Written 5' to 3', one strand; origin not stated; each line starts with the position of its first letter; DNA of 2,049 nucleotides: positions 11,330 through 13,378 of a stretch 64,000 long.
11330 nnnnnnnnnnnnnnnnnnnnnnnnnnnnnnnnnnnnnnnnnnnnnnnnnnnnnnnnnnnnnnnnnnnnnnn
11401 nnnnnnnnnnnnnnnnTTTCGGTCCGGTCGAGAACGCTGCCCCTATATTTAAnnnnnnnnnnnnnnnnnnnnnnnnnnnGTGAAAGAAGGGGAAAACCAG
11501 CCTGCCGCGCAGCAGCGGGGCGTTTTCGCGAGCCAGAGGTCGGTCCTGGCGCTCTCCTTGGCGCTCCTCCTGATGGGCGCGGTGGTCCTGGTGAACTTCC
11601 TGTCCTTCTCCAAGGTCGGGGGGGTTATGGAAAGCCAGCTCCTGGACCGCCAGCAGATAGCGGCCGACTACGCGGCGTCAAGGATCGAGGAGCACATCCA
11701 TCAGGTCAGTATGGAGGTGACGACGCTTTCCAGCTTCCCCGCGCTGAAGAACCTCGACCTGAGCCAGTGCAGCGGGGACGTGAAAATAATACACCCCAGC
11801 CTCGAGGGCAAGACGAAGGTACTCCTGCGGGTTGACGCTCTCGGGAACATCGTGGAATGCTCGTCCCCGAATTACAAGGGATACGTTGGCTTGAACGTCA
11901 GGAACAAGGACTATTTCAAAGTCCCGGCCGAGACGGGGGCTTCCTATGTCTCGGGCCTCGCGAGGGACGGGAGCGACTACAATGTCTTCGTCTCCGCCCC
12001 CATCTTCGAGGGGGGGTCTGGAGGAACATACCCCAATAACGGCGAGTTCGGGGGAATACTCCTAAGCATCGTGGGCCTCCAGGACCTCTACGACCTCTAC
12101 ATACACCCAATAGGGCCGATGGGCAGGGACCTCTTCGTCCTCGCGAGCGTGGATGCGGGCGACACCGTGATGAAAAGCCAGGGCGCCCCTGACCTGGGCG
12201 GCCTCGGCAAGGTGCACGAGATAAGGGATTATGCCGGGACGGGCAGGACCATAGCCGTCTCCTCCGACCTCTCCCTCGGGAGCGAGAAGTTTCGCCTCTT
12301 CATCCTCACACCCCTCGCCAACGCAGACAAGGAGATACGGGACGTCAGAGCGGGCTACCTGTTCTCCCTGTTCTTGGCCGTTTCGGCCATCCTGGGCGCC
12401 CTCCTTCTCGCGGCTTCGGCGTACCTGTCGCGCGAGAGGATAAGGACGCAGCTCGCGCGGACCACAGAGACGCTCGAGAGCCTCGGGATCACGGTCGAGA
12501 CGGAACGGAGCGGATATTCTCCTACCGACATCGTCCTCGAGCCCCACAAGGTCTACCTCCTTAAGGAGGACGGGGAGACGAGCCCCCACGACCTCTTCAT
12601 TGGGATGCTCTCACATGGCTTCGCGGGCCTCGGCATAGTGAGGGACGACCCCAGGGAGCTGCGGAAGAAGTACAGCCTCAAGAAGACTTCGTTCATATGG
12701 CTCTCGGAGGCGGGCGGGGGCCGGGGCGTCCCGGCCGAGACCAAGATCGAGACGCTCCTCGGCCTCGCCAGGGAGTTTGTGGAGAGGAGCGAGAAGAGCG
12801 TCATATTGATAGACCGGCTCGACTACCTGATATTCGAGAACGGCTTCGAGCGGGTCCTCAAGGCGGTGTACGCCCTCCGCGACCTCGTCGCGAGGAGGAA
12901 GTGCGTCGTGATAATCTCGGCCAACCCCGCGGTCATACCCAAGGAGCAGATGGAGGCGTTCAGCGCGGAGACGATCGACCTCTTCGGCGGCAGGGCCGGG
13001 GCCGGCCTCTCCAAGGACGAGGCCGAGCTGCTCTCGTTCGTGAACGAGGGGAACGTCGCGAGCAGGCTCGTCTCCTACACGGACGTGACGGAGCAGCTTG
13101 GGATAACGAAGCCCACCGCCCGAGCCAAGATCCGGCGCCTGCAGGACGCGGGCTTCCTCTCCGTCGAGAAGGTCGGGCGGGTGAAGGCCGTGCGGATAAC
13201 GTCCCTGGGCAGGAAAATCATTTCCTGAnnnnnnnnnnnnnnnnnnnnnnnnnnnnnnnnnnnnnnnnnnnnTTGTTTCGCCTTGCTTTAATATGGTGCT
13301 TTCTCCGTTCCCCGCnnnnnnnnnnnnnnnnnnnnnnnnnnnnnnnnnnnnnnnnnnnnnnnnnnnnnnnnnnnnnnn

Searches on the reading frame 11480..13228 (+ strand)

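Call 19: search_protein_families(library=pfam, proteins=[window:11480-13228:+], max_evalue=0.001)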
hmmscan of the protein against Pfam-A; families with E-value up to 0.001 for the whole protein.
window:11480-13228:+ (582 aa): 2 families
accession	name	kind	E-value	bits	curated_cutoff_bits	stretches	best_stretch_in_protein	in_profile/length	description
PF05763.18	DUF835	-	1.1e-25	90.4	33.1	1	371-494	10-132/136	Protein of unknown function (DUF835)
PF22665.2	DUF6293_C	-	0.00036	21.4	27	1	514-581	33-98/101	DUF6293 C-terminal winged helix domain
